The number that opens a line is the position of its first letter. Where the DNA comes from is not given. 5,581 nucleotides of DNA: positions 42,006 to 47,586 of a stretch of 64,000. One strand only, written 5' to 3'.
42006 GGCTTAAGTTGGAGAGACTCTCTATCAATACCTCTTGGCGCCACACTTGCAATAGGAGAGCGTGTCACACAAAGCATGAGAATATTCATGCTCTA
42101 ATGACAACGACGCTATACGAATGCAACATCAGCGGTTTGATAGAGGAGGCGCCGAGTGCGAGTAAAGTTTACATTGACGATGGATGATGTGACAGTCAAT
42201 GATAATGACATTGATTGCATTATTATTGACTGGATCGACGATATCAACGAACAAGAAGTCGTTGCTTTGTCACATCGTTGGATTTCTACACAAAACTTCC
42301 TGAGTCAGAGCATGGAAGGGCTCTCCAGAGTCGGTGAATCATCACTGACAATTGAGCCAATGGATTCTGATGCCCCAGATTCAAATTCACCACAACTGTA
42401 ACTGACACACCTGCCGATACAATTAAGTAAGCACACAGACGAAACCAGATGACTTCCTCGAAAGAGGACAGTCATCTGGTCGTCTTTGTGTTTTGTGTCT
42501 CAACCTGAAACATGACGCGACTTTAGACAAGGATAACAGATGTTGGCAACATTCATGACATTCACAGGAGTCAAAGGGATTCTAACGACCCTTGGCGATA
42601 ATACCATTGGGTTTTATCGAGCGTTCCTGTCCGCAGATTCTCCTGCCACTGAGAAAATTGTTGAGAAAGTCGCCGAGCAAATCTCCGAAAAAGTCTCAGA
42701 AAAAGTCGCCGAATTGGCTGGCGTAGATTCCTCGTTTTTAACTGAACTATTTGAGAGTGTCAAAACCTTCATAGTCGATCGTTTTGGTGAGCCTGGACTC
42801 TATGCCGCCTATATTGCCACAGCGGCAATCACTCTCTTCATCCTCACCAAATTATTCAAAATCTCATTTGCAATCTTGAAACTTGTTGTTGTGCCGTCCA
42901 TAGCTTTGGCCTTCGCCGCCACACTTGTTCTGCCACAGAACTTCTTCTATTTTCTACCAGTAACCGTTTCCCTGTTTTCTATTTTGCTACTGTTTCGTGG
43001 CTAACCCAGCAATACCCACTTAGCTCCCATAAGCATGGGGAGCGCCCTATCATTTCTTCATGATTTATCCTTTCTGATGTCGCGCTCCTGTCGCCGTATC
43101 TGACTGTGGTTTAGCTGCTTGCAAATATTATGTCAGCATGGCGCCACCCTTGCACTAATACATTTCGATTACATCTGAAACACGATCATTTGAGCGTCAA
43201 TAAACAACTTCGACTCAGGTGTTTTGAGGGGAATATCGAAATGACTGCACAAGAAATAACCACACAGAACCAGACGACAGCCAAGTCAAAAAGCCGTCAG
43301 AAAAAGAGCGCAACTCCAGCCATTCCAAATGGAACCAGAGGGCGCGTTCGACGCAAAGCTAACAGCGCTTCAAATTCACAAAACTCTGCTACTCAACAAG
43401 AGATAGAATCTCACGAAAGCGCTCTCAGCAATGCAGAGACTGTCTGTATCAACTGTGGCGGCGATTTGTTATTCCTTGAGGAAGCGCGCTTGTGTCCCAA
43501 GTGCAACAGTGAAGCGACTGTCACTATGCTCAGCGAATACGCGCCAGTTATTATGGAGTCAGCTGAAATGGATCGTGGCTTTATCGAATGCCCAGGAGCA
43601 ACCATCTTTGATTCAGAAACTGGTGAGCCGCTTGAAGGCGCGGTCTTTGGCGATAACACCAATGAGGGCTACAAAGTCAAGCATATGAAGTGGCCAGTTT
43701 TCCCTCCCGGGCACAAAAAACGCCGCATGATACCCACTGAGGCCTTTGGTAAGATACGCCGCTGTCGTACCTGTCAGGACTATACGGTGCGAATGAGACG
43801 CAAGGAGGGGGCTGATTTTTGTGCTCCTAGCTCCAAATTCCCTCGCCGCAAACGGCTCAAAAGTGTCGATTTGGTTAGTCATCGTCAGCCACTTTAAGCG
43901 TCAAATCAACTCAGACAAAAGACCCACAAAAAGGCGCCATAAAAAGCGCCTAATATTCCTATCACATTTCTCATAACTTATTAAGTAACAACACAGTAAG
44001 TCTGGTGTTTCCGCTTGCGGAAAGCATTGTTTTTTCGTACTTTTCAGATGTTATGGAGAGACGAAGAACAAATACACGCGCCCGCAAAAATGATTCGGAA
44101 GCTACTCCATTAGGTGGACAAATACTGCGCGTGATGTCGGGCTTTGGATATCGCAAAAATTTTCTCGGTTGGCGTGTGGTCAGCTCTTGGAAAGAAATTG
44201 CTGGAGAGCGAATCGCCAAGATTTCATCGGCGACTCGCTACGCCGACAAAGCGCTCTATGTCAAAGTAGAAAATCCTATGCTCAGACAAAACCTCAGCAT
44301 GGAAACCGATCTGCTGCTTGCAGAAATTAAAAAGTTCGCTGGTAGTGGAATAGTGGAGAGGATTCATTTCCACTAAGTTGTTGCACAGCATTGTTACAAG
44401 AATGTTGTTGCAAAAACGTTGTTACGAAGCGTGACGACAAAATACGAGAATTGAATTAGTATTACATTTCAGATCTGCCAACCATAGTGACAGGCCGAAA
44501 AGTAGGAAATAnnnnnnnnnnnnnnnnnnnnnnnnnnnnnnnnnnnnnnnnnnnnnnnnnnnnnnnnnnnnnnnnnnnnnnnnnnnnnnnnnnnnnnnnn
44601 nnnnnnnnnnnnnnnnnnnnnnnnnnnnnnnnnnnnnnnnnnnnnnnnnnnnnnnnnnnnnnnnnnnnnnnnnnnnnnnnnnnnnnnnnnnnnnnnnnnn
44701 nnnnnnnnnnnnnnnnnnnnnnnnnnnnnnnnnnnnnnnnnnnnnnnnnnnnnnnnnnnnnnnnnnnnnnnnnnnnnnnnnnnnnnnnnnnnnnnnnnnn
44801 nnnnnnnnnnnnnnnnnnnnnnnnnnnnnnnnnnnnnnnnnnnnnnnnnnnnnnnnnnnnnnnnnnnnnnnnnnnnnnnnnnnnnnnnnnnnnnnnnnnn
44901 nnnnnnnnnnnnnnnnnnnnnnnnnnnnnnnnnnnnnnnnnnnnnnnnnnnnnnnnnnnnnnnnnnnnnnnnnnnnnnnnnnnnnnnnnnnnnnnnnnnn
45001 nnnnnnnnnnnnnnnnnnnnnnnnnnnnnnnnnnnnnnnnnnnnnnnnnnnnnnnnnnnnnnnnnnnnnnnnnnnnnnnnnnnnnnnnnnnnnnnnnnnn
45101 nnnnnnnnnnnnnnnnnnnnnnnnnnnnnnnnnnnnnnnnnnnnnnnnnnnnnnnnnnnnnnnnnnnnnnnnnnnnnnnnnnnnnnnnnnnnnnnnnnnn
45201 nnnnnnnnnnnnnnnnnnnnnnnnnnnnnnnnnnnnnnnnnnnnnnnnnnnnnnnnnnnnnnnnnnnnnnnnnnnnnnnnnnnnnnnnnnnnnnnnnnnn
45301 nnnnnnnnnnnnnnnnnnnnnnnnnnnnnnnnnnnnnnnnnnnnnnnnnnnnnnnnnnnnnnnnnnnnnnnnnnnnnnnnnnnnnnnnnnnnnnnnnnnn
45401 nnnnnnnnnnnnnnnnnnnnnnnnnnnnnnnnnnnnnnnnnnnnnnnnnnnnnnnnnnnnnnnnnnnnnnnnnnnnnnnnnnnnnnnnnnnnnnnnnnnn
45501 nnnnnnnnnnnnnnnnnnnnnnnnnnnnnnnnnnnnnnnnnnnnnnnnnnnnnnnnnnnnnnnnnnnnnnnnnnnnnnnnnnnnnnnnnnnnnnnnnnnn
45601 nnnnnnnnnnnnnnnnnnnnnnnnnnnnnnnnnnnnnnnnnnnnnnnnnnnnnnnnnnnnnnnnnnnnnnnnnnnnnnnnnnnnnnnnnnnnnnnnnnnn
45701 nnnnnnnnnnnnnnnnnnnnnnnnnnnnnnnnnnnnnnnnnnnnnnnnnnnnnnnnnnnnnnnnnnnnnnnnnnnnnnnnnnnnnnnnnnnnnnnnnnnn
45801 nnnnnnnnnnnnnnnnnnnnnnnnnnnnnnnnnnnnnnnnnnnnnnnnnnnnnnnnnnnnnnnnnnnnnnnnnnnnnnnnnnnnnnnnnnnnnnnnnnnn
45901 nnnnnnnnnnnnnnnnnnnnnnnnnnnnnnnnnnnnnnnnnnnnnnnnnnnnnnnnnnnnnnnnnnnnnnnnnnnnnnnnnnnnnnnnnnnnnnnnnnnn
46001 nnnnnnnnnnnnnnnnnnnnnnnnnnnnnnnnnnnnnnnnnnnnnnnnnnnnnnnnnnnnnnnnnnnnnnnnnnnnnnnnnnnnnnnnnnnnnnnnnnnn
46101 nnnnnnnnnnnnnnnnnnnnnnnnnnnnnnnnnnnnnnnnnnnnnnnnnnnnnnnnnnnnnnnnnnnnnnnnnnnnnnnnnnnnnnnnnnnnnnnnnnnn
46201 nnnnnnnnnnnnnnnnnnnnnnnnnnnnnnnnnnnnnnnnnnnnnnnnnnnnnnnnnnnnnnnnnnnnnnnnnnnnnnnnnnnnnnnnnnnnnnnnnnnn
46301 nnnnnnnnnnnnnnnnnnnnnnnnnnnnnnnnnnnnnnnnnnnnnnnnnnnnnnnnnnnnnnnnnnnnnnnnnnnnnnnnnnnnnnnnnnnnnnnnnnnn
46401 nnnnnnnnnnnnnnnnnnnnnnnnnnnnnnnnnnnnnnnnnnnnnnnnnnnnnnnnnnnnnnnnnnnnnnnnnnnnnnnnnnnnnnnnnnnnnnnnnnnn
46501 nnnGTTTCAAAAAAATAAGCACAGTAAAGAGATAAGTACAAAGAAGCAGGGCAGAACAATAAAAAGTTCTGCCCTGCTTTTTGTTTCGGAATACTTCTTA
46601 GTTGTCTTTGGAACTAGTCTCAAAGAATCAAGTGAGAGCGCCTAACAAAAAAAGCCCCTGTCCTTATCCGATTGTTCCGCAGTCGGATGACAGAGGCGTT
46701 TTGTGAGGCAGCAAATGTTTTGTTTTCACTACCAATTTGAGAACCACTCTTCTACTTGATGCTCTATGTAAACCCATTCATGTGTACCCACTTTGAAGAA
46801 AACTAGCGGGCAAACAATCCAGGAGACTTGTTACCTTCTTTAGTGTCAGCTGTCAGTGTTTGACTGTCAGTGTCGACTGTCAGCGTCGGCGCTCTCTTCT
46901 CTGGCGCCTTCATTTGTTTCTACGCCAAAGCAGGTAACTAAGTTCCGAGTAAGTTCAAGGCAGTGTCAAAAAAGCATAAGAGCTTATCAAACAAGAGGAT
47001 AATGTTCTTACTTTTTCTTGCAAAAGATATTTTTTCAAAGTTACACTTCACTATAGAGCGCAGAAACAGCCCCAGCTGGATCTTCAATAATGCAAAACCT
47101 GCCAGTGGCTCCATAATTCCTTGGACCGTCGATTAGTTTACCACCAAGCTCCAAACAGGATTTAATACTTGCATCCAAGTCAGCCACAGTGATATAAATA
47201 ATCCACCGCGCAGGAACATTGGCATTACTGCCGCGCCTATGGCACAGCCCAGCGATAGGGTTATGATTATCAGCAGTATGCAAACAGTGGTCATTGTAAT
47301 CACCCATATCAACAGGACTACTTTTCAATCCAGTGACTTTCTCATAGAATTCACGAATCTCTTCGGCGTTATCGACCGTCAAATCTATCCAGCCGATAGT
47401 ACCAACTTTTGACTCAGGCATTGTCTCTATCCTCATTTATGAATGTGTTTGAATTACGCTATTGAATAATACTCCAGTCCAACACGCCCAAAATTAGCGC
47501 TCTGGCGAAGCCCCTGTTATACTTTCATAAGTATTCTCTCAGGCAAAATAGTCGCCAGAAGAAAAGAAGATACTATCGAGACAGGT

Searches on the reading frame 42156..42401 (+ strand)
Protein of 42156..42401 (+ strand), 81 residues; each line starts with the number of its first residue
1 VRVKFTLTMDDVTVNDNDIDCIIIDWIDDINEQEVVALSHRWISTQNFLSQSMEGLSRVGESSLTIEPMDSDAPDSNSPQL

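Call 8: search_protein_families(library=pfam, proteins=[window:42156-42401:+], max_evalue=0.01)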
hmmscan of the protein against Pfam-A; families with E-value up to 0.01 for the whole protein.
window:42156-42401:+ (81 aa): 0 families

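Call 55: find_homologous_proteins(query=window:42156-42401:+, max_evalue=0.001)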
Query window:42156-42401:+ (81 aa): 111 proteins with E <= 0.001 among 111 candidates.
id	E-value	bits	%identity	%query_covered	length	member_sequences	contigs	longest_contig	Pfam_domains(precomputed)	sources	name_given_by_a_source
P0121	1.1e-45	170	100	100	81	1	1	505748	-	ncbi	-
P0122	2.3e-41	156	91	100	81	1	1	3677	-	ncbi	-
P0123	1.7e-38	147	88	100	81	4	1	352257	-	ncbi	-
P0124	2.4e-38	147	88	100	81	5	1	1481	-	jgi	jgi:hypothetical protein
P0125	3.6e-37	143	86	98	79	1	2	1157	-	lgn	-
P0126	5.3e-35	136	82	94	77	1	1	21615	-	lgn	-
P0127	2.9e-33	131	82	90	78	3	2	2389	-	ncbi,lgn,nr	ncbi:MAG TPA: hypothetical protein VLB27_02735 [candidate division Zixibacteria bacterium]|nr:hypoth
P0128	1.2e-30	122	81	89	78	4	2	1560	-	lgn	-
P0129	1.7e-30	122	76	96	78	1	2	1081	-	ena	-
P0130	1.8e-30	122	78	91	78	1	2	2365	-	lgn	-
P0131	1.8e-30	122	76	89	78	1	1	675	-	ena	-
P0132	2.0e-30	122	78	89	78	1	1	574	-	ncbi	-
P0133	2.8e-30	121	79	88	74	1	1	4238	-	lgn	-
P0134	2.8e-30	121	78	89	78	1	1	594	-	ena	-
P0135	3.0e-30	121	79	89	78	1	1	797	-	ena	-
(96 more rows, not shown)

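Call 56: find_encoding_contigs(protein=P0126, flank=10000, max_places=3)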
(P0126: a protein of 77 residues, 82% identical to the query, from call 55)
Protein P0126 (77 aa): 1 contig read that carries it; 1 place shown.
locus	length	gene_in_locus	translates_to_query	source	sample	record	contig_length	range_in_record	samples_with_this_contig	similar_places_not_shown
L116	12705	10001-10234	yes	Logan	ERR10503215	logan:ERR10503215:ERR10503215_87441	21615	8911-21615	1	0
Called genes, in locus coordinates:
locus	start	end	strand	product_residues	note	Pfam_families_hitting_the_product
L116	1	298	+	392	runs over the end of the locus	PF16930:Porin_5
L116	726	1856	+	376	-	PF04055:Radical_SAM, PF19288:CofH_C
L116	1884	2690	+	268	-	PF02621:VitK2_biosynth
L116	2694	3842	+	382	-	PF04055:Radical_SAM, PF19288:CofH_C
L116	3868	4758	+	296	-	PF02621:VitK2_biosynth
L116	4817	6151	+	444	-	PF07969:Amidohydro_3 (faint), PF01979:Amidohydro_1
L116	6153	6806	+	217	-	PF02441:Flavoprotein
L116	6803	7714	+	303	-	PF01040:UbiA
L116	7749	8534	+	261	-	PF01209:Ubie_methyltran, PF13489:Methyltransf_23, PF05175:MTS (weak), PF13847:Methyltransf_31, PF08241:Methyltransf_11, PF08242:Methyltransf_12, PF13649:Methyltransf_25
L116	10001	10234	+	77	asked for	-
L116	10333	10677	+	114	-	-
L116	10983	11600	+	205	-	-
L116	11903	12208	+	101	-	PF05258:DciA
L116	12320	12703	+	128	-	?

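Call 67: search_protein_families(library=ncbifam, proteins=[window:42156-42401:+], max_evalue=0.1)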
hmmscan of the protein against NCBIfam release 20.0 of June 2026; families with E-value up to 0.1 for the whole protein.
window:42156-42401:+ (81 aa): 0 families

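Call 68: search_protein_families(library=padloc, proteins=[window:42156-42401:+], max_evalue=0.1)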
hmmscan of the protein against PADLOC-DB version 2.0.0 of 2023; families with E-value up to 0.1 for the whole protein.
window:42156-42401:+ (81 aa): 0 families

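Call 76: predict_structure(alignment_id=A7)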
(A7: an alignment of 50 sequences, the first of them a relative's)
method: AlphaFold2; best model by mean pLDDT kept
length: 81 residues; sequences in the alignment: 50
mean_pLDDT: 80.7   pTM: 0.62
mean pLDDT of the five models: 80.7, 76.1, 75.4, 74.1, 71.6
residues with pLDDT >= 90: 21; 70-90: 46; 50-70: 9; < 50: 5
segments of 3 or more residues with pLDDT < 50: 76-78
pLDDT, mean of each block of 10 residues (from residue 1): 91 88 91 85 73 81 89 52 47
secondary structure, 60 per line:
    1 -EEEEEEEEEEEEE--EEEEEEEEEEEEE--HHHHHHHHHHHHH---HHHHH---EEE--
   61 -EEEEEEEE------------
elements in order: E2-14 E17-29 H32-44 H48-52 E56-58 E62-69

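Call 78: fold_search(model_id=the predicted structure, library=pdb)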
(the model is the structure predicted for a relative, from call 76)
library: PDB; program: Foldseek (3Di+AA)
matches with E <= 10: 261; with E <= 0.001: 0
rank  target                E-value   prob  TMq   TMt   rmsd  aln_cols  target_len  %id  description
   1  2qqd_B                3.2e-01  0.25  0.30  0.24   6.9        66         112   15  N47A mutant of Pyruvoyl-dependent Arginine Decarboxylase from Methanococcus jannashii (released 2008-03-18)
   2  5tv5_B                5.7e-01  0.63  0.39  0.16   4.8        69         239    6  BioW from Aquifex aeoulicus (released 2016-12-07)
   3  8wm7_F                5.7e-01  0.41  0.41  0.37   7.1        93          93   10  Cryo-EM structure of cyanobacterial nitrate/nitrite transporter NrtBCD in complex with signalling protein PII (released 2024-02-28)
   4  3m05_C                8.8e-01  0.13  0.32  0.28   9.6       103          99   14  The crystal structure of a functionally unknown protein PEPE_1480 from Pediococcus pentosaceus ATCC 25745 (released 2010-03-16)
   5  8pw4_A                9.4e-01  0.13  0.30  0.30   7.2        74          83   11  Protein p6 from bacteriophage phi29, C-terminal delta20 truncated version (released 2024-01-17)
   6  2yx5                  1.1e+00  0.23  0.39  0.38   5.7        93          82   11  Crystal Structure of Methanocaldococcus jannaschii PurS, One of the Subunits of Formylglycinamide Ribonucleotide Amidotr (released 2007-10-30)
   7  6q1f_S                1.3e+00  0.16  0.32  0.13   7.5        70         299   11  Atomic structure of the Human Herpesvirus 6B Capsid and Capsid-Associated Tegument Complexes (released 2019-12-11)
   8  1gtd_A                1.4e+00  0.18  0.38  0.38   5.8        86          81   12  NORTHEAST STRUCTURAL GENOMICS CONSORTIUM (NESG ID TT50) STRUCTURE OF MTH169, THE PURS SUBUNIT OF FGAM SYNTHETASE (released 2002-12-12)
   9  5kak_A                1.7e+00  0.21  0.42  0.32   7.1       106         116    8  Crystal structure of an uncharacterized NIPSNAP-like domain protein from Burkholderia xenovorans (released 2016-06-15)
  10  5tv5_A                1.8e+00  0.18  0.33  0.14   5.2        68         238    6  BioW from Aquifex aeoulicus (released 2016-12-07)
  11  5xv4_H                1.8e+00  0.04  0.23  0.13  11.4       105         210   12  Crystal structure of ATG101-ATG13HORMA (released 2018-07-04)
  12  5kak_B                1.9e+00  0.20  0.42  0.32   7.6       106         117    7  Crystal structure of an uncharacterized NIPSNAP-like domain protein from Burkholderia xenovorans (released 2016-06-15)
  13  5ixu                  2.0e+00  0.15  0.41  0.34   7.3       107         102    9  Crystal structure of an uncharacterized NIPSNAP domain protein from Burkholderia xenovorans (released 2016-03-30)
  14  5t4x                  2.0e+00  0.06  0.20  0.12  14.9        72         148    8  CRYSTAL STRUCTURE OF PDE6D IN APO-STATE (released 2018-01-10)
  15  6mlu_A                2.0e+00  0.06  0.26  0.16  13.4        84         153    6  Cryo-EM structure of lipid droplet formation protein Seipin/BSCL2 (released 2018-10-17)
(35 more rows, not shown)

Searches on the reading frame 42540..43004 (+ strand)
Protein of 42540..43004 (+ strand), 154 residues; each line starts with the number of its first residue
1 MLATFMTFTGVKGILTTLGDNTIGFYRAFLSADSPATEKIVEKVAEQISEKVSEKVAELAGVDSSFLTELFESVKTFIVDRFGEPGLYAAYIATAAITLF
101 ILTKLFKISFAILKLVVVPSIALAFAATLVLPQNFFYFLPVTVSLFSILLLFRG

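Call 8: search_protein_families(library=pfam, proteins=[window:42540-43004:+], max_evalue=0.01)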
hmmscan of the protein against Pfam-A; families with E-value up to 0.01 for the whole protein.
window:42540-43004:+ (154 aa): 0 families

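Call 12: find_encoding_contigs(protein=window:42540-43004:+, flank=10000, max_places=10)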
Protein window:42540-43004:+ (154 aa): no gene with exactly this product is on record in the collection.

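Call 67: search_protein_families(library=ncbifam, proteins=[window:42540-43004:+], max_evalue=0.1)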
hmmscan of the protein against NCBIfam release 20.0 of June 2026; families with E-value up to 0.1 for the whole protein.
window:42540-43004:+ (154 aa): 0 families

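Call 68: search_protein_families(library=padloc, proteins=[window:42540-43004:+], max_evalue=0.1)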
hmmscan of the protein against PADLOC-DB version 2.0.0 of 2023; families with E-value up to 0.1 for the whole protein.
window:42540-43004:+ (154 aa): 0 families

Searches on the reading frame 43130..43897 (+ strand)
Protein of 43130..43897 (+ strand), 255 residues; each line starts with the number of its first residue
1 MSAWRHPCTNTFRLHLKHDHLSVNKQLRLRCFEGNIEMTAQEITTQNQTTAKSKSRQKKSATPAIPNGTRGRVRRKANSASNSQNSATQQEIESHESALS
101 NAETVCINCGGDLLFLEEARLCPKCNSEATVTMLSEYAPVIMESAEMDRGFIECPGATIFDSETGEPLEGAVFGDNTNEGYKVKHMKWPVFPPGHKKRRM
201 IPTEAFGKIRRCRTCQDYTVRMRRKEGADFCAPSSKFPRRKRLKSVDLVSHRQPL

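Call 8: search_protein_families(library=pfam, proteins=[window:43130-43897:+], max_evalue=0.01)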
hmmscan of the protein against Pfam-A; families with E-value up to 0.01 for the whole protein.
window:43130-43897:+ (255 aa): 2 families
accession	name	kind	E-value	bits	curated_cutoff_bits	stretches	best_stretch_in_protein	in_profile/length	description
PF13332.12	Fil_haemagg_2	-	0.0023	18.5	22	1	33-115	55-134/170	Hemagglutinin repeat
PF08792.16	A2L_zn_ribbon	-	0.0025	17.9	22.9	1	103-130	3-32/33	A2L zinc ribbon domain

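Call 67: search_protein_families(library=ncbifam, proteins=[window:43241-43897:+], max_evalue=0.1)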
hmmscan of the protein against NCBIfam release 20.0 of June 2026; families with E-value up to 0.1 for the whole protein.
window:43241-43897:+ (218 aa): 2 families
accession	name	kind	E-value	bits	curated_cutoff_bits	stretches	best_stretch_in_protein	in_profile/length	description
NF006417.0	PRK08665.1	equivalog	0.018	13.3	961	1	10-89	675-754/759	vitamin B12-dependent ribonucleotide reductase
NF041374.1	GDCCVxC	domain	0.028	14.6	40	0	157-181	9-33/58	GDCCVxC domain-containing (seleno)protein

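Call 68: search_protein_families(library=padloc, proteins=[window:43241-43897:+], max_evalue=0.1)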
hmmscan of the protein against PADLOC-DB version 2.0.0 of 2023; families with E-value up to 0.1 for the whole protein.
window:43241-43897:+ (218 aa): 1 family
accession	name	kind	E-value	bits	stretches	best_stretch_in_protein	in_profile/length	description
PDLC04526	PDC-M22B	-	0.04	10.6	1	9-75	214-277/535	-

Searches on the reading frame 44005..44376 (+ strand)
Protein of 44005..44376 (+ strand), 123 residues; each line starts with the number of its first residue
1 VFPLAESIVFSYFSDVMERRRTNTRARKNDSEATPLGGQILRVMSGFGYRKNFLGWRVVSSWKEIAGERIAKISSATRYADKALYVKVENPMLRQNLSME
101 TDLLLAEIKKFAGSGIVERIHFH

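Call 8: search_protein_families(library=pfam, proteins=[window:44005-44376:+], max_evalue=0.01)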
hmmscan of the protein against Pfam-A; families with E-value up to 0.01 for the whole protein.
window:44005-44376:+ (123 aa): 1 family
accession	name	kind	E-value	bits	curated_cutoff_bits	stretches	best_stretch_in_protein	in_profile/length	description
PF05258.17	DciA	-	7.9e-15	55.3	24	1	45-122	11-89/89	Dna[CI] antecedent, DciA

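Call 11: find_encoding_contigs(protein=window:44005-44376:+, flank=10000, max_places=10)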
Protein window:44005-44376:+ (123 aa): no gene with exactly this product is on record in the collection.

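Call 67: search_protein_families(library=ncbifam, proteins=[window:44005-44376:+], max_evalue=0.1)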
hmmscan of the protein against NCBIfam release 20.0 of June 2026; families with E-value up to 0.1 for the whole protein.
window:44005-44376:+ (123 aa): 2 families
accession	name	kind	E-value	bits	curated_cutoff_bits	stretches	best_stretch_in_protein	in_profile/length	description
NF001031.0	PRK00111.1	equivalog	3.3e-07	30.6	293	1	23-119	56-152/180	hypothetical protein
NF002871.0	PRK03195.1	equivalog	4.1e-06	26.8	246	1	16-120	56-160/187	DUF721 family protein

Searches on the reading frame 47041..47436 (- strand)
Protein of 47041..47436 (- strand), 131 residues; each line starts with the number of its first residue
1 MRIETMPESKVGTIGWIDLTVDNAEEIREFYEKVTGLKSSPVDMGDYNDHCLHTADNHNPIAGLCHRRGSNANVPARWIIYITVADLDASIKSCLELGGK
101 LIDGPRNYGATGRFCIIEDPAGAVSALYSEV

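Call 8: search_protein_families(library=pfam, proteins=[window:47041-47436:-], max_evalue=0.01)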
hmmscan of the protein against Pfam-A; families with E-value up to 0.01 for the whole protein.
window:47041-47436:- (131 aa): 2 families
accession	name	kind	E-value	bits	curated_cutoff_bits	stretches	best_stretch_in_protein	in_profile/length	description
PF00903.31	Glyoxalase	-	5.4e-10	40.2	20.6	1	14-122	2-116/121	Glyoxalase/Bleomycin resistance protein/Dioxygenase superfamily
PF18029.7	Glyoxalase_6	-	2.4e-06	28.6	23.6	1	21-123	6-101/106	Glyoxalase-like domain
